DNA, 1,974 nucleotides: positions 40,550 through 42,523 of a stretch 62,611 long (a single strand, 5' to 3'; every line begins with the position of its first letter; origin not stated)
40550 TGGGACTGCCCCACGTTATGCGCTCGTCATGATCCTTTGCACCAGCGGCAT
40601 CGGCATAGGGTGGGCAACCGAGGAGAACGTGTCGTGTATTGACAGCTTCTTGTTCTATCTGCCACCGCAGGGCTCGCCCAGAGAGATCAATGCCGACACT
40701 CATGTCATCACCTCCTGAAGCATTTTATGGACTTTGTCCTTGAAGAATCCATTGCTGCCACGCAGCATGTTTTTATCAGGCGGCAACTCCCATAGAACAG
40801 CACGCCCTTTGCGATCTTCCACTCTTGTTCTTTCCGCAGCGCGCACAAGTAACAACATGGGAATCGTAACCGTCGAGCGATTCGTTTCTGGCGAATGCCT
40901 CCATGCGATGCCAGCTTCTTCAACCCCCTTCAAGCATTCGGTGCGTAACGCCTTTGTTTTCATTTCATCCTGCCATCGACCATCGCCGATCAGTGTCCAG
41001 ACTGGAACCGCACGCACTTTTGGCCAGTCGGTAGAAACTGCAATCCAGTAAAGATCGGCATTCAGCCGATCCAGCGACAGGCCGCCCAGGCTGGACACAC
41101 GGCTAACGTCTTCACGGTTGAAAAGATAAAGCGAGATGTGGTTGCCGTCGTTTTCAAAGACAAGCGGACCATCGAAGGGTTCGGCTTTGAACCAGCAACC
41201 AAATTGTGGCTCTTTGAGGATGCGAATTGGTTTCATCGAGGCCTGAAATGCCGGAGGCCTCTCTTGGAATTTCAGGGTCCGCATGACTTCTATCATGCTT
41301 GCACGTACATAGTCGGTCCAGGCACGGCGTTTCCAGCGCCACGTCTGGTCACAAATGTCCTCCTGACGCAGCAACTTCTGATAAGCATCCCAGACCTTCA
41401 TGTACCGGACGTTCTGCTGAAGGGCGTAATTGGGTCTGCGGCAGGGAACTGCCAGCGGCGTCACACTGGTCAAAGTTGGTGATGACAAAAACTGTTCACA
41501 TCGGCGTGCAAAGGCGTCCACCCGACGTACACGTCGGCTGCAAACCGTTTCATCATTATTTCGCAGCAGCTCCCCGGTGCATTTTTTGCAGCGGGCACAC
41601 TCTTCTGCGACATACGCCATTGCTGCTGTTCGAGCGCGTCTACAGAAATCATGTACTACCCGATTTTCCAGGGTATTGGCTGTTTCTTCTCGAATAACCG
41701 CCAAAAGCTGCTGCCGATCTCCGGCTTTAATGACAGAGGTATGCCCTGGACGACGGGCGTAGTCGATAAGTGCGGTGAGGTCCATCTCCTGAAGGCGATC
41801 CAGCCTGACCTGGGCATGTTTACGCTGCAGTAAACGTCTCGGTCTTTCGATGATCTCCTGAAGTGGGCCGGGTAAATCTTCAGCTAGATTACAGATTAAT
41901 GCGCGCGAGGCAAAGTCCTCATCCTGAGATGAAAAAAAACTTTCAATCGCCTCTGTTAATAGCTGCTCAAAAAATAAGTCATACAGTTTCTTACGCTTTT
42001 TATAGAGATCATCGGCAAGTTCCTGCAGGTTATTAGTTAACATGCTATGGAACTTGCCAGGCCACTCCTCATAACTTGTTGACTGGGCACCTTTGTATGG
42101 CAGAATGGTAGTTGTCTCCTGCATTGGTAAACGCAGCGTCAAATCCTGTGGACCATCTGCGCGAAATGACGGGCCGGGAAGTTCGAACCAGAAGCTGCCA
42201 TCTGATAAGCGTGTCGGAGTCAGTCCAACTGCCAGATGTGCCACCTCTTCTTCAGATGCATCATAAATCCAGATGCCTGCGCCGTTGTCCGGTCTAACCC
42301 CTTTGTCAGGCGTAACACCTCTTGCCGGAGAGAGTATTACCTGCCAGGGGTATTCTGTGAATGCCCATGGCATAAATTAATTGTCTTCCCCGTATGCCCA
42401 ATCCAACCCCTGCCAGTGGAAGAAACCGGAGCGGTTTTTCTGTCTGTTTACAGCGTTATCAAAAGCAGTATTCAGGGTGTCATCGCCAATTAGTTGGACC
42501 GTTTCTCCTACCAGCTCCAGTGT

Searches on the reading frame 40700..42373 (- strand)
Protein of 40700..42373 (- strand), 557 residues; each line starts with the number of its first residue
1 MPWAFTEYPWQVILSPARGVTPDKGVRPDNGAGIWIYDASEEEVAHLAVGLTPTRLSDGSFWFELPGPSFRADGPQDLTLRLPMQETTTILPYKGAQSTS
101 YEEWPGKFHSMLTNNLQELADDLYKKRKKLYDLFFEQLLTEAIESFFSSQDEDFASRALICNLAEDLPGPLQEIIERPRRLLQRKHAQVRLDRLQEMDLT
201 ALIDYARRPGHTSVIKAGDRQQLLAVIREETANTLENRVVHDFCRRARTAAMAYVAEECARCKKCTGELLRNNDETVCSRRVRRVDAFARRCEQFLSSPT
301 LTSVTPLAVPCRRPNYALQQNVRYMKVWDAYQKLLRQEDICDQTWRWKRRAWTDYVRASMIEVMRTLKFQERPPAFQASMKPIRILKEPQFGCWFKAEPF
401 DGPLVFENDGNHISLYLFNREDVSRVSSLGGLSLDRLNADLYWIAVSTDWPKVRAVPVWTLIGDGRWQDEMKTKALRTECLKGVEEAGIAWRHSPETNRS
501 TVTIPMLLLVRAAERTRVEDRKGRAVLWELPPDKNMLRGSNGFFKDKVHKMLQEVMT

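Call 3: search_protein_families(library=pfam, proteins=[window:40700-42373:-], max_evalue=0.01)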
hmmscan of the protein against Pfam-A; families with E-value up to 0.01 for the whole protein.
window:40700-42373:- (557 aa): 1 family
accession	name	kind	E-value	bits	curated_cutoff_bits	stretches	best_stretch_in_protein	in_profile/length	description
PF09823.15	DUF2357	-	3.4e-09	36.7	23.3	1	140-307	66-228/251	Domain of unknown function (DUF2357)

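Call 4: search_protein_families(library=padloc, proteins=[window:40700-42373:-], max_evalue=0.01)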
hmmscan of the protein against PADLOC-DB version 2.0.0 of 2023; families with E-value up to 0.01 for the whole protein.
window:40700-42373:- (557 aa): 0 families

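Call 6: search_protein_families(library=ncbifam, proteins=[window:40700-42373:-], max_evalue=0.01)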
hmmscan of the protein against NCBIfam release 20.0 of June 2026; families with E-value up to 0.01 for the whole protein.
window:40700-42373:- (557 aa): 1 family
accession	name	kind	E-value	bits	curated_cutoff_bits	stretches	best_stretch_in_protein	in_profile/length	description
TIGR04469.1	CGA_synth_rel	equivalog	0.0018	17.9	150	1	239-314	149-222/297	CGA synthase-related protein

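Call 44: search_solved_structures(query=A3, max_evalue=1)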
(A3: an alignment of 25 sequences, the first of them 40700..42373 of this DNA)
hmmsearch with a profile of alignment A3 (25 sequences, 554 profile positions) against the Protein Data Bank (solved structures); distinct sequences matched with E-value up to 1: 0.

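Call 81: search_protein_families(library=pfam, alignment_id=A3, max_evalue=0.01)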
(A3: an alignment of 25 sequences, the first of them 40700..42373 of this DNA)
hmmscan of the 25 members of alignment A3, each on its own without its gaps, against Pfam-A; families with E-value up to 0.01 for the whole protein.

A. member 1, window:40700-42373:- (557 aa): 1 family
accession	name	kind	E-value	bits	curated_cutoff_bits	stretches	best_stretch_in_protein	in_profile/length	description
PF09823.15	DUF2357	-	3.4e-09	36.7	23.3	1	140-307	66-228/251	Domain of unknown function (DUF2357)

B. families by the number of members that match (of 25 scanned): 1 family
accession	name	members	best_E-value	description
PF09823.15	DUF2357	25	8.9e-15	Domain of unknown function (DUF2357)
